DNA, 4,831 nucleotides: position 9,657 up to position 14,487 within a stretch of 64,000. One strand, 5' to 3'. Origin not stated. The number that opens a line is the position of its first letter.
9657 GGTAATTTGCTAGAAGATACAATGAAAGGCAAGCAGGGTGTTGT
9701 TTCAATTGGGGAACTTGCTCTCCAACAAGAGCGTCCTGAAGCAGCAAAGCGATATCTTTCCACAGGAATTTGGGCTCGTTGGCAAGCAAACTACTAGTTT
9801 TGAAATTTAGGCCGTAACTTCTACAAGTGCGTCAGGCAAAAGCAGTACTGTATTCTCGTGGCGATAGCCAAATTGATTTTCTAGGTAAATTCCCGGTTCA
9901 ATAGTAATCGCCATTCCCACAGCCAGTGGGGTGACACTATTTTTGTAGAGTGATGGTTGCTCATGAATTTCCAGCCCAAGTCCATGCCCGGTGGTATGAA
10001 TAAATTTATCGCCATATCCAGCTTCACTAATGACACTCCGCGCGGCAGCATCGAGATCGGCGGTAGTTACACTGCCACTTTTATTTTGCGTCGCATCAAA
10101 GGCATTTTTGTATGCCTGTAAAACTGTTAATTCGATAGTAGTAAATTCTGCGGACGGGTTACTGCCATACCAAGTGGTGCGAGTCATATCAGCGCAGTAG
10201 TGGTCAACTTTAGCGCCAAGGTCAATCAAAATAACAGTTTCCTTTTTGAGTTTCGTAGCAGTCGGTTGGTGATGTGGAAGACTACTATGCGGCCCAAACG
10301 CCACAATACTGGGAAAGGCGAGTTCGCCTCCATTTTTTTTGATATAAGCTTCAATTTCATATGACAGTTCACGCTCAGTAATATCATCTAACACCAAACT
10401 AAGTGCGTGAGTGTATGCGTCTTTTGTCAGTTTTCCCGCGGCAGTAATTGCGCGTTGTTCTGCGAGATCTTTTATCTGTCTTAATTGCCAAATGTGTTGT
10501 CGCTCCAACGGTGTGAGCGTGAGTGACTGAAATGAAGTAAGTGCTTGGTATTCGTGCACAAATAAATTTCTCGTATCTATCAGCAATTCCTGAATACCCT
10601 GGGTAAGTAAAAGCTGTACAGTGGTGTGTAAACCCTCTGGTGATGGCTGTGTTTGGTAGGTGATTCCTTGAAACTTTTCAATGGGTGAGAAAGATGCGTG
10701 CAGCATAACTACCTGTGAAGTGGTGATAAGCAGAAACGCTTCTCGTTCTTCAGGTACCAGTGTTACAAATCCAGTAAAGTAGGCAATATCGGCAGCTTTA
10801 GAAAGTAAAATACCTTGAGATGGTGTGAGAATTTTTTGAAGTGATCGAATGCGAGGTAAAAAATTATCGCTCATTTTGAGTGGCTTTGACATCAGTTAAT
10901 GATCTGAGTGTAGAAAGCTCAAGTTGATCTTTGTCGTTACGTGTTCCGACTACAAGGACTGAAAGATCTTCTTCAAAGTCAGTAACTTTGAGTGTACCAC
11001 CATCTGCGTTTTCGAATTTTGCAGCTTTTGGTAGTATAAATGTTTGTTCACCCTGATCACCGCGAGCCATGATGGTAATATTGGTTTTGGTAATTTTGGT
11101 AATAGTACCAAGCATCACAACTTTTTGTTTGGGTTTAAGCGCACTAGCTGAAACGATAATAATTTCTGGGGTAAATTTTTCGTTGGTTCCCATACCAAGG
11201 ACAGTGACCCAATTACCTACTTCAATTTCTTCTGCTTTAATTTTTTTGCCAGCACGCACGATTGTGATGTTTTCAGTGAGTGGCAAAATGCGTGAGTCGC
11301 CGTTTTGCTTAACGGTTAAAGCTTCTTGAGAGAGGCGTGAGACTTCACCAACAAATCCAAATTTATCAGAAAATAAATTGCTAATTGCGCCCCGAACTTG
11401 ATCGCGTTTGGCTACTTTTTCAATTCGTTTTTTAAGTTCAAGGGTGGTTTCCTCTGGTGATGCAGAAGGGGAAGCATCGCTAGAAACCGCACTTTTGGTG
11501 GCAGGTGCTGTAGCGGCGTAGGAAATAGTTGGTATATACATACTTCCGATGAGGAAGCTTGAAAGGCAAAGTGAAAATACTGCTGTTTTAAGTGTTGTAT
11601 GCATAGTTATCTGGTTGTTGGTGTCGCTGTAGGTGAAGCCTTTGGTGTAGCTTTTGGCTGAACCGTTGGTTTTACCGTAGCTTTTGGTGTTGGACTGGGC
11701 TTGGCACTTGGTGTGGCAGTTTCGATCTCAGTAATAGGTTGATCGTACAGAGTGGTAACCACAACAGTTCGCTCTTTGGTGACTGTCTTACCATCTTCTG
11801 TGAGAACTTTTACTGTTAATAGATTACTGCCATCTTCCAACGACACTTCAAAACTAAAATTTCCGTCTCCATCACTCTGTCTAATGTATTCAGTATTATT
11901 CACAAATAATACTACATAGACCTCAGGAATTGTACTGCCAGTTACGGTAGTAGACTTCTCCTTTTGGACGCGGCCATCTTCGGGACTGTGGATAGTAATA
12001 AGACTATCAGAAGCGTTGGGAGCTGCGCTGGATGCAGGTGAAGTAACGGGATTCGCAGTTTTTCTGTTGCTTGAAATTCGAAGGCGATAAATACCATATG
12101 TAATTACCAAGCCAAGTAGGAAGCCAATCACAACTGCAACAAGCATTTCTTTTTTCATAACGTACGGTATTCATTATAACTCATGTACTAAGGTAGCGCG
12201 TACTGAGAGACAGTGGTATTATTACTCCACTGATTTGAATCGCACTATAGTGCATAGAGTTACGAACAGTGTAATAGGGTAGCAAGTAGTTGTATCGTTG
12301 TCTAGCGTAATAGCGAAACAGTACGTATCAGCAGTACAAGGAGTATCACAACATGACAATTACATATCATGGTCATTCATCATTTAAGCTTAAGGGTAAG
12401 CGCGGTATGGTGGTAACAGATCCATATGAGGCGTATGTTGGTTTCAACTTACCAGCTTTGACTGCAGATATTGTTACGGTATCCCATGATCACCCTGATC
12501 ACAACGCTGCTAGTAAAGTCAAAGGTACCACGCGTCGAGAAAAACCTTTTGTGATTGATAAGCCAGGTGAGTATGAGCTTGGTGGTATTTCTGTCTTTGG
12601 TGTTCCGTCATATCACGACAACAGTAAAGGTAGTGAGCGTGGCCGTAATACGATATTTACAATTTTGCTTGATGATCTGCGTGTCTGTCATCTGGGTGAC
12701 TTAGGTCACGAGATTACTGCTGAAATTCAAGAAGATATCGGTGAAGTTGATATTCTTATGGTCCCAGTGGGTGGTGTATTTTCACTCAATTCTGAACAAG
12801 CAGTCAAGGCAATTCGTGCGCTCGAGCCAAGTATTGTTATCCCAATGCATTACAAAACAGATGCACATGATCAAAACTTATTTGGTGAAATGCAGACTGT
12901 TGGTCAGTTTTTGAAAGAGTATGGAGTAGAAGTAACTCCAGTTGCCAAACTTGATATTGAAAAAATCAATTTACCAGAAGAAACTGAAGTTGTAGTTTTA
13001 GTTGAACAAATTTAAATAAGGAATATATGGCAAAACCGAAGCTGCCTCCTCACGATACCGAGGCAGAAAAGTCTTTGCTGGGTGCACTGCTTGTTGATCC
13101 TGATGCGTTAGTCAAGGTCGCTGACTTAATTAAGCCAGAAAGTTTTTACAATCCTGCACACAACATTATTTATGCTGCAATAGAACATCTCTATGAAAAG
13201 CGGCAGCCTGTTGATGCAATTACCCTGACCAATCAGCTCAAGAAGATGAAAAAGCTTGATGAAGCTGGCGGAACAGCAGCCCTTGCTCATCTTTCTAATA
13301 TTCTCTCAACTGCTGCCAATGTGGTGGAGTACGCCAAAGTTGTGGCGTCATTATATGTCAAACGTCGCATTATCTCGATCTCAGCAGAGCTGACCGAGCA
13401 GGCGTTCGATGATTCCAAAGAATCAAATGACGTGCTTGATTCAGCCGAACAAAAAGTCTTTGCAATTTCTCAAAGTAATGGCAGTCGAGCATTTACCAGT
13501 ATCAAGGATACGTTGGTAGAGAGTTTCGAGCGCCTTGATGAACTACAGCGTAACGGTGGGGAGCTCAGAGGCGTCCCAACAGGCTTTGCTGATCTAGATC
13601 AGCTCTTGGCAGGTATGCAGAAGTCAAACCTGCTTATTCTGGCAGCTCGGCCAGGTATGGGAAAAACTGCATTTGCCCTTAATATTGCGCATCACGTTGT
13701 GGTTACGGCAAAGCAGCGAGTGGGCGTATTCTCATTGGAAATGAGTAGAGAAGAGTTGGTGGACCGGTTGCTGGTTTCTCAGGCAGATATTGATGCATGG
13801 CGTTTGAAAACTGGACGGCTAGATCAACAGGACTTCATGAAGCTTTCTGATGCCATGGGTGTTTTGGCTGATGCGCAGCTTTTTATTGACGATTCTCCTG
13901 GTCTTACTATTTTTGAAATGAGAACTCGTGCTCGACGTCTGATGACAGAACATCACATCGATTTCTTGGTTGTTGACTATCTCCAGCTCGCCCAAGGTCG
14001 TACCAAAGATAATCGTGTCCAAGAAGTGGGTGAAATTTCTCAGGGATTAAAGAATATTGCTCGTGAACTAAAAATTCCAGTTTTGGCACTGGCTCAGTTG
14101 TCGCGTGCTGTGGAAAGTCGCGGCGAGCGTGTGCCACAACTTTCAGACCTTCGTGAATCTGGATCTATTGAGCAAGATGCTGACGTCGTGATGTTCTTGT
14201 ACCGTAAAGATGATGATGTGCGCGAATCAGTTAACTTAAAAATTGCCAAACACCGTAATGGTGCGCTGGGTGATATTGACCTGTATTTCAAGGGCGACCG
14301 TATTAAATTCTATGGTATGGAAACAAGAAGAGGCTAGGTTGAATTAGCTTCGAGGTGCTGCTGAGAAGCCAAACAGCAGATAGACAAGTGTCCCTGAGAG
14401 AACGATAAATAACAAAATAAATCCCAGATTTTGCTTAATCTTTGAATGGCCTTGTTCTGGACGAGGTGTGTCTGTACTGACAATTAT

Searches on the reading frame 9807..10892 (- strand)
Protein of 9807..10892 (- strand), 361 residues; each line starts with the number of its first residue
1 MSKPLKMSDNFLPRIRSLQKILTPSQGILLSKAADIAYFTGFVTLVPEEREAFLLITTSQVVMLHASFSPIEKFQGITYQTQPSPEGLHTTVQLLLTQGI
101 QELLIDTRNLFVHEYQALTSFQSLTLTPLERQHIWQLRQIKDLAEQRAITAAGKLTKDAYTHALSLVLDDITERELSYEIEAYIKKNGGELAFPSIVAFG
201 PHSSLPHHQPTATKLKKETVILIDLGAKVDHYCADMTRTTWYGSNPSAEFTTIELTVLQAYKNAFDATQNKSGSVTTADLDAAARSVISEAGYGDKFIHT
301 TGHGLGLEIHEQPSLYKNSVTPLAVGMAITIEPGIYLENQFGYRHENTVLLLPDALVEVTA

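Call 21: search_protein_families(library=pfam, proteins=[window:9807-10892:-], max_evalue=0.001)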
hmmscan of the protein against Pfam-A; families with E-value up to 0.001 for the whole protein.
window:9807-10892:- (361 aa): 1 family
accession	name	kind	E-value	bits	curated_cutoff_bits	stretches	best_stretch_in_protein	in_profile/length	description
PF00557.29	Peptidase_M24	-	9.6e-55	186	23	1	148-351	2-206/208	Metallopeptidase family M24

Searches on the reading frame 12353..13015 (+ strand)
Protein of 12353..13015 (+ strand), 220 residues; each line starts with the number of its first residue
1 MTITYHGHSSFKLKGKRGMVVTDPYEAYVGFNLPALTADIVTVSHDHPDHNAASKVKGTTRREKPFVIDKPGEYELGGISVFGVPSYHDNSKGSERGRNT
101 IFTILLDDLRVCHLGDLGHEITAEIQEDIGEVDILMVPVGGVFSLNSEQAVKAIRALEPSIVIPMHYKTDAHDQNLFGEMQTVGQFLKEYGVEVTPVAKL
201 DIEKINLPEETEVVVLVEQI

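Call 4: search_protein_families(library=pfam, proteins=[window:12353-13015:+], max_evalue=1)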
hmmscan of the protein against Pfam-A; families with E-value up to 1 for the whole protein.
window:12353-13015:+ (220 aa): 4 families
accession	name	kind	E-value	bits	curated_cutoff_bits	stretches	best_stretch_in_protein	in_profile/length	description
PF13483.12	Lactamase_B_3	-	5.8e-52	176.3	24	1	2-166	1-160/160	Beta-lactamase superfamily domain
PF12706.13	Lactamase_B_2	-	4.5e-13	49.7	27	1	67-167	89-200/200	Beta-lactamase superfamily domain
PF03405.20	FA_desaturase_2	-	0.05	12.9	22.7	1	141-191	208-259/325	Fatty acid desaturase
PF22523.1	DUF6999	-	0.27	10.7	27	1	171-208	135-172/275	Family of unknown function (DUF6999)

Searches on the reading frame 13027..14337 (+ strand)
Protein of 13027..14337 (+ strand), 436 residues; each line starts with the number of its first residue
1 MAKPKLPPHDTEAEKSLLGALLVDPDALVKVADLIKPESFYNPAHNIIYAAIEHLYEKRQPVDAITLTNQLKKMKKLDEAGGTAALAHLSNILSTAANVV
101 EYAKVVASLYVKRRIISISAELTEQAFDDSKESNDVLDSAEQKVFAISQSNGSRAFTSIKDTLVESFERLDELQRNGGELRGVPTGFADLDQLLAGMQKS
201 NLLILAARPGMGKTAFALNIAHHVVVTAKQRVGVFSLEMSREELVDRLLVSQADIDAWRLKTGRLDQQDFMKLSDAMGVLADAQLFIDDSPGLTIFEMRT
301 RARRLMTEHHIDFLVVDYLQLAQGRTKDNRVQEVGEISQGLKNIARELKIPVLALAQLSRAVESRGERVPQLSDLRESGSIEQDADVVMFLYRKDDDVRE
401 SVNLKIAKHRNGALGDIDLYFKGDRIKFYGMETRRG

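Call 49: find_related_loci(query=window:13027-14337:+, collection=genome_contigs, flank=10000)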
Query window:13027-14337:+ (436 aa) in genome_contigs; peptide patterns used: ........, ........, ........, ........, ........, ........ (x = any residue, [..] = any of these).
600 stretches matched a pattern (row limit reached: there are more); 597 encode a relative of the query (tblastn E <= 1e-3); the best 80 are kept; 80 distinct loci.
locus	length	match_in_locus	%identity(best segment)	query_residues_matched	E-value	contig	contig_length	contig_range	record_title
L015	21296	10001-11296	76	5-436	0e+0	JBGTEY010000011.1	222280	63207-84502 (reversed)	MAG: Patescibacteria group bacterium isolate JTS-RE179 k141_3964577, whole genome shotgun sequence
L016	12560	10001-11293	75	5-435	0e+0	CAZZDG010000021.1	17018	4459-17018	MAG TPA_asm: uncultured Pseudomonadales bacterium isolate binchicken_co321_113 genome assembly, contig: NODE_1248_length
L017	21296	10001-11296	69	1-432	0e+0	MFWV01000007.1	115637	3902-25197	MAG: Candidatus Pacebacteria bacterium RIFOXYA1_FULL_38_18 rifoxya1_full_scaffold_29, whole genome shotgun sequence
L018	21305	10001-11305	59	1-435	4e-174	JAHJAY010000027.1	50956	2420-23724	MAG: Patescibacteria group bacterium isolate Modern_marine.mb.231 Modern_marine.mb.231_k141_1442491, whole genome shotgu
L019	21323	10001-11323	59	1-435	1e-169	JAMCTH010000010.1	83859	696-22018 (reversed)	MAG: Patescibacteria group bacterium isolate FK_Sedi_A_Bin.175 NODE_434_length_83859_cov_5.17648, whole genome shotgun s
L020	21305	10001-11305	58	1-432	4e-168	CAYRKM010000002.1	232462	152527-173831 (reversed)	MAG TPA_asm: uncultured Gammaproteobacteria bacterium isolate SRP292972_co1_108 genome assembly, contig: NODE_73_length_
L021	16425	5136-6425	60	5-434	1e-167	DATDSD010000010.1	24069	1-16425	MAG TPA_asm: Patescibacteria group bacterium isolate SMAG_U7994 k141_182792, whole genome shotgun sequence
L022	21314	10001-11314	59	1-435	1e-166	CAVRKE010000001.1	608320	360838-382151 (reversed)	MAG: Candidatus Levybacteria bacterium isolate MFD01476.bin.1.95 genome assembly, contig: contig_20563, whole genome sho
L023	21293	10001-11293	58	6-435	3e-166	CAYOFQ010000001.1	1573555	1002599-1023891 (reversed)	MAG TPA_asm: uncultured Gammaproteobacteria bacterium isolate SRP342105_co1_162 genome assembly, contig: NODE_1_length_1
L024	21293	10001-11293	58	5-436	7e-165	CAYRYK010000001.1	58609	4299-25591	MAG TPA_asm: uncultured Gammaproteobacteria bacterium isolate SRP216815_co1_67 genome assembly, contig: NODE_573_length_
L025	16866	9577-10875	57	5-436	2e-163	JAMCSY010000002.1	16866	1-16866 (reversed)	MAG: Patescibacteria group bacterium isolate FK_Sedi_A_Bin.193 NODE_8057_length_16866_cov_13.1103, whole genome shotgun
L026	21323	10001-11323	56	1-435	2e-162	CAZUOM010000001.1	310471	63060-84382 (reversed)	MAG TPA_asm: uncultured Gammaproteobacteria bacterium isolate binchicken_co341_72 genome assembly, contig: NODE_1_length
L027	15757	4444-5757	58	1-434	1e-159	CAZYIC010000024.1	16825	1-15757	MAG TPA_asm: uncultured Gammaproteobacteria bacterium isolate binchicken_co38_456 genome assembly, contig: NODE_7211_len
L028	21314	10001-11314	56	1-435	1e-159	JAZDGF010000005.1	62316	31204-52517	MAG: Candidatus Levyibacteriota bacterium isolate MEGAHIT-group-0.239 k141_3496105, whole genome shotgun sequence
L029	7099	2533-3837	56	5-432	4e-159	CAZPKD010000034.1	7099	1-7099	MAG TPA_asm: uncultured Gammaproteobacteria bacterium isolate binchicken_co220_8 genome assembly, contig: NODE_7102_leng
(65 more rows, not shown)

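Call 102: search_protein_families(library=pfam, proteins=[L015:11757-12686:+, L017:11770-12249:+], max_evalue=0.1)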
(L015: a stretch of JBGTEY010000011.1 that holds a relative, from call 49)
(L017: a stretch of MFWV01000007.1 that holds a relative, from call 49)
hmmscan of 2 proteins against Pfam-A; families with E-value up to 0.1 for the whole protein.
L015:11757-12686:+ (309 aa): 10 families
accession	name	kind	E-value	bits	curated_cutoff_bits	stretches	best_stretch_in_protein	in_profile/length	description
PF00561.26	Abhydrolase_1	-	2.1e-24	87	25.8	1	25-289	1-240/245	alpha/beta hydrolase fold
PF12146.15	Hydrolase_4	-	4.1e-16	59.4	27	1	41-153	21-136/239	Serine aminopeptidase, S33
PF12697.13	Abhydrolase_6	-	1.9e-07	32.4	26.3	1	45-159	27-132/217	Alpha/beta hydrolase family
PF08386.16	Abhydrolase_4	-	0.00016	22.2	21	1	244-306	30-92/103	TAP-like protein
PF00326.27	Peptidase_S9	-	0.002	18.1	22.6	0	244-300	142-200/213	Prolyl oligopeptidase family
PF05577.18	Peptidase_S28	-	0.0033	16.7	25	1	57-196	66-220/434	Serine carboxypeptidase S28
PF20408.4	Abhydrolase_11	-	0.01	16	27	0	234-292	114-170/193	Alpha/beta hydrolase domain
PF20434.5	BD-FAE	-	0.013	15.4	26.8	0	247-272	188-213/215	BD-FAE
PF02230.22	Abhydrolase_2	-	0.014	15.7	23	0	85-135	98-148/217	Phospholipase/Carboxylesterase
PF03959.19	FSH1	-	0.027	14.6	21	1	244-287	156-199/211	Serine hydrolase (FSH1)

L017:11770-12249:+ (159 aa): 0 families
